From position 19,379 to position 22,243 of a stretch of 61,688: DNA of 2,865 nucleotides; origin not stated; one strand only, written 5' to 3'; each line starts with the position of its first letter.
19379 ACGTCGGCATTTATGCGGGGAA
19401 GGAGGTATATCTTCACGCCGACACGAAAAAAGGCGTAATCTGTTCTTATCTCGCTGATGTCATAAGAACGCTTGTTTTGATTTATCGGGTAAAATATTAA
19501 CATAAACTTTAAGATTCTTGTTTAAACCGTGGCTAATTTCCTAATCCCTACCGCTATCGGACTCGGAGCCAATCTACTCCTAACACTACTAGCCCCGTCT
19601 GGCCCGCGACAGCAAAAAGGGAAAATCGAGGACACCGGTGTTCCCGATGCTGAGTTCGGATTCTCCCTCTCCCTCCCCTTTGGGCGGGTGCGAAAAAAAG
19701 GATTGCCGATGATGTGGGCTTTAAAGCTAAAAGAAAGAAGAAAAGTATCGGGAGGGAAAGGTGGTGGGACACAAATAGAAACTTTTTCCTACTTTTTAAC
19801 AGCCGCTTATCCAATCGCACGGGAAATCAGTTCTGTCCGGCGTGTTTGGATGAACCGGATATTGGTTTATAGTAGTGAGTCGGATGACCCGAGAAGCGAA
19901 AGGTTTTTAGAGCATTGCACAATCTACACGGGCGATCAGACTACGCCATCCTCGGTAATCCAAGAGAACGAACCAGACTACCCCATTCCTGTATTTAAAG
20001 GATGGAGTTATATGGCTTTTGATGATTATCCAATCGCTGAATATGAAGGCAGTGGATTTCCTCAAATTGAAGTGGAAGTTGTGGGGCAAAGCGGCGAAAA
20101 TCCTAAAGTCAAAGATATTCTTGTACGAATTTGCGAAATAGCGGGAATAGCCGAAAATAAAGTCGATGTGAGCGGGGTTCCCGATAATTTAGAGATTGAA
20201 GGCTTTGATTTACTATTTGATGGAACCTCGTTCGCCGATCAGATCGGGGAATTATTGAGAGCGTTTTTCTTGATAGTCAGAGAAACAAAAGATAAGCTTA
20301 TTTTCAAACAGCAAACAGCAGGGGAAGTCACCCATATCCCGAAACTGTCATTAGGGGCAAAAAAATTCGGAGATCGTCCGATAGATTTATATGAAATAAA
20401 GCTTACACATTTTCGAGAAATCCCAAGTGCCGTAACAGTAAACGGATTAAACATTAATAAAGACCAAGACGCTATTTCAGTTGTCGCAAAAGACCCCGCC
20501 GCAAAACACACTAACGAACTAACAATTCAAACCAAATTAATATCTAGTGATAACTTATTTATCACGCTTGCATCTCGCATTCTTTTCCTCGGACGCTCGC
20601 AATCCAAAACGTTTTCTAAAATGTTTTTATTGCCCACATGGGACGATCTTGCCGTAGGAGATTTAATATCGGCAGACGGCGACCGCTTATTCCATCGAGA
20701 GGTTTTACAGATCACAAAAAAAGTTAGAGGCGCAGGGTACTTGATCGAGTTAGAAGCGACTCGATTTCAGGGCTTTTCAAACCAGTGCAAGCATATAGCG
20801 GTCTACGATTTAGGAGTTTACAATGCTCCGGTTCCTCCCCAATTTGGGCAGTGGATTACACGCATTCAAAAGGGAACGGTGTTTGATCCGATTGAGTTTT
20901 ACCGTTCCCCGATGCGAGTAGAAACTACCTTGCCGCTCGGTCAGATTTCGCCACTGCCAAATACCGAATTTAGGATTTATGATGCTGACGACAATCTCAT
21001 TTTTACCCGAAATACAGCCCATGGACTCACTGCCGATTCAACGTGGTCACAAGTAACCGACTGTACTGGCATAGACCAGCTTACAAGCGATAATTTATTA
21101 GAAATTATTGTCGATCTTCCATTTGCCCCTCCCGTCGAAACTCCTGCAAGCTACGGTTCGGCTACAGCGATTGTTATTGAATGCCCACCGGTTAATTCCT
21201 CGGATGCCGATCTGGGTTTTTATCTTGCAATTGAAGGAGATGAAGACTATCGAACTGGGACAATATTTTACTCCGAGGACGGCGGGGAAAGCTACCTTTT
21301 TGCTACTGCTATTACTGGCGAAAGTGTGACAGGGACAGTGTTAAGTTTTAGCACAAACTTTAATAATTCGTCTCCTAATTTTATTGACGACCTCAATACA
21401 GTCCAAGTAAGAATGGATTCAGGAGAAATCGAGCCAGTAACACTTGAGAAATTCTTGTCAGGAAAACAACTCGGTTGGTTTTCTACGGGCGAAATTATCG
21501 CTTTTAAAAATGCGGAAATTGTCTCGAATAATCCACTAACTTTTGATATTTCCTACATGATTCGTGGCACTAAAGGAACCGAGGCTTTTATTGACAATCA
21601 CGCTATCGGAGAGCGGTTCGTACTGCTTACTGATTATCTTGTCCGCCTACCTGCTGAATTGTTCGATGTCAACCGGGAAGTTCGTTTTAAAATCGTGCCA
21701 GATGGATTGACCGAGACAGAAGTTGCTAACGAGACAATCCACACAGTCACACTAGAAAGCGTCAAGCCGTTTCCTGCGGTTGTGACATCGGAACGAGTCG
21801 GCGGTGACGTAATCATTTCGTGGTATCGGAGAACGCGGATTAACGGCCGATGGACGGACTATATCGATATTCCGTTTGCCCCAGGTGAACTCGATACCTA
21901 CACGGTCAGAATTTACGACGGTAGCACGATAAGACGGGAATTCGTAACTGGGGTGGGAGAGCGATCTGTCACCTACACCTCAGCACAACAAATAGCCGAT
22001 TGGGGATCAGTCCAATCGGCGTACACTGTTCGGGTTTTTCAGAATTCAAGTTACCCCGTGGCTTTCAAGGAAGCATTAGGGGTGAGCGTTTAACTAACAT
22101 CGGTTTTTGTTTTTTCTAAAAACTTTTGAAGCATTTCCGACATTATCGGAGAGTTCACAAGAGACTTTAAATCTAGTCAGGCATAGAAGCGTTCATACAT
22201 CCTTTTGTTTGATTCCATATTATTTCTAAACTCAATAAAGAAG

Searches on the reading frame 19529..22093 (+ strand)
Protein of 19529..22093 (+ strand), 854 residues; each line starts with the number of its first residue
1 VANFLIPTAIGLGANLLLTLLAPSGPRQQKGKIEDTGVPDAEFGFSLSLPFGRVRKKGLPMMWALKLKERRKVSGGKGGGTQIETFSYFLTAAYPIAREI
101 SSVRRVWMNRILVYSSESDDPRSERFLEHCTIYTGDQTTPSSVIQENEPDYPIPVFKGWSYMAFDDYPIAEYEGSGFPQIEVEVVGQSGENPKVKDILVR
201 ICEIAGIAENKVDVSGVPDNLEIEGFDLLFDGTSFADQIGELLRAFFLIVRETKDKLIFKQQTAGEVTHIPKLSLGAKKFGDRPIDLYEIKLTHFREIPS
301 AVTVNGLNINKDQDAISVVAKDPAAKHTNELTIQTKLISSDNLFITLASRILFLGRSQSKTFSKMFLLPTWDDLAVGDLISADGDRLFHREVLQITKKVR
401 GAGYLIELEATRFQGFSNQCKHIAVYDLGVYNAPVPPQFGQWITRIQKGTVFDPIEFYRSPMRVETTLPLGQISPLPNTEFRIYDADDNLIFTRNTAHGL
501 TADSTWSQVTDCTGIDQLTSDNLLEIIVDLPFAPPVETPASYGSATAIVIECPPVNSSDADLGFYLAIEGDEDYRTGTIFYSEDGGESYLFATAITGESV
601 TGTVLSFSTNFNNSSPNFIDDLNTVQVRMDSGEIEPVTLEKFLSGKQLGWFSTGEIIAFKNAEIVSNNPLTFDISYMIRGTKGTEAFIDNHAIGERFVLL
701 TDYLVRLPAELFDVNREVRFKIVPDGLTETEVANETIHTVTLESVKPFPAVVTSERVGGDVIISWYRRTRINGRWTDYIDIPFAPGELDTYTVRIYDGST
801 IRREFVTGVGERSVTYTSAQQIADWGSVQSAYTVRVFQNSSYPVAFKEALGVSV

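Call 10: search_protein_families(library=pfam, proteins=[window:19529-22093:+], max_evalue=0.001)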
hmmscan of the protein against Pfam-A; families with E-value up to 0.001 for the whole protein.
window:19529-22093:+ (854 aa): 2 families
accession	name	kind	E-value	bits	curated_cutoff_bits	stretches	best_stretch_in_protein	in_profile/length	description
PF23666.2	Rcc01698_C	-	3.2e-12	47.1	27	1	609-698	8-98/98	Rcc01698-like, C-terminal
PF13550.12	Phage-tail_3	-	1.4e-05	25.5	23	1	234-390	5-154/164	Putative phage tail protein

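Call 47: search_protein_families(library=phrogs, proteins=[window:19529-22093:+], max_evalue=0.001)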
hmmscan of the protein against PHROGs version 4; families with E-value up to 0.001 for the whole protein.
window:19529-22093:+ (854 aa): 2 families
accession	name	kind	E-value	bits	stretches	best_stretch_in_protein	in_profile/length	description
phrog_4271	-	tail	2.6e-87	294.8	3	534-841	982-1295/1309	tail protein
phrog_1101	-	tail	5.1e-12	45.5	1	644-838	576-782/1405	tail protein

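Call 89: search_dna_similar(query=window:19529-22093:+, collection=phages, mode=protein, max_rows=10)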
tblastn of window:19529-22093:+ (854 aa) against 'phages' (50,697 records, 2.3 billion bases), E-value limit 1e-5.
Records with a match: 86; places in all: 112; records where one place covers at least 80% of the query: 0.
Best place of each record, by identity: <60% 86.
By first word of the organism name: Caulobacter 38; Rhodobacter 7; Roseobacter 7; Brevundimonas 7; Alteromonas 5; Tetraselmis 3; Dinoroseobacter 3; Bacteriophage 3; Ruegeria 2; Bertelyvirus 2; and 7 more.
By host as written in the record: Caulobacter vibrioides CB15 21; Rhodobacter capsulatus YW1 6; Brevundimonas pondensis LVF1 6; - 6; Caulobacter crescentus 6; Caulobacter crescentus NA1000 6; Caulobacter vibrioides 6; Roseobacter denitrificans OCh114 4; and 14 more.
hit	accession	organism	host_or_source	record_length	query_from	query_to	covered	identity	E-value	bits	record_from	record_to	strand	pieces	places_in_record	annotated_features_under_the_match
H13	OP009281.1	Rhodobacter phage RcMenchie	Rhodobacter capsulatus YW1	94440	130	841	56%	28.2%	2e-17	162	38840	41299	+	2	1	hypothetical protein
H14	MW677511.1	Rhodobacter phage RcDurkin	Rhodobacter capsulatus YW1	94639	130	841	56%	28.2%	2e-17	162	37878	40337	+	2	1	49: hypothetical protein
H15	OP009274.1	Rhodobacter phage RcKickapoo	Rhodobacter capsulatus YW1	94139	130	841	56%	28.2%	2e-17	162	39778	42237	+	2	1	hypothetical protein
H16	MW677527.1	Rhodobacter phage RcTiptonus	Rhodobacter capsulatus YW1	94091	130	841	56%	28.2%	3e-17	161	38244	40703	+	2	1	49: hypothetical protein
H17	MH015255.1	Ruegeria phage vB_RpoS-V10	Ruegeria pomeroyi DSS-3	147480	194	775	50%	29.6%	2e-15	150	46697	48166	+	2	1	hypothetical protein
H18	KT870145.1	Roseobacter phage DSS3P8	Ruegeria pomeroyi DSS-3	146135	194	775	50%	29.6%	2e-15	150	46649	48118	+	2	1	gene transfer agent host specificity protein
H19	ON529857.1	Brevundimonas phage vB_BpoS-Kikimora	Brevundimonas pondensis LVF1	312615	25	777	53%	25.5%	2e-7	119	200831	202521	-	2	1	putative tail protein (x2)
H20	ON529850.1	Brevundimonas phage vB_BpoS-Gurke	Brevundimonas pondensis LVF1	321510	25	777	53%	24.8%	5e-7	118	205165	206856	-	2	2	putative tail protein (x2)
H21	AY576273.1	Alphaproteobacteria phage PhiJL001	-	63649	535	840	36%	27.5%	7e-15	86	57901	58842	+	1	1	gp86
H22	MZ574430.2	Caulobacter phage C2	Caulobacter vibrioides CB15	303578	25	777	33%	29.7%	3e-8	123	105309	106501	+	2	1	putative tail protein | gene transfer agent host specificity protein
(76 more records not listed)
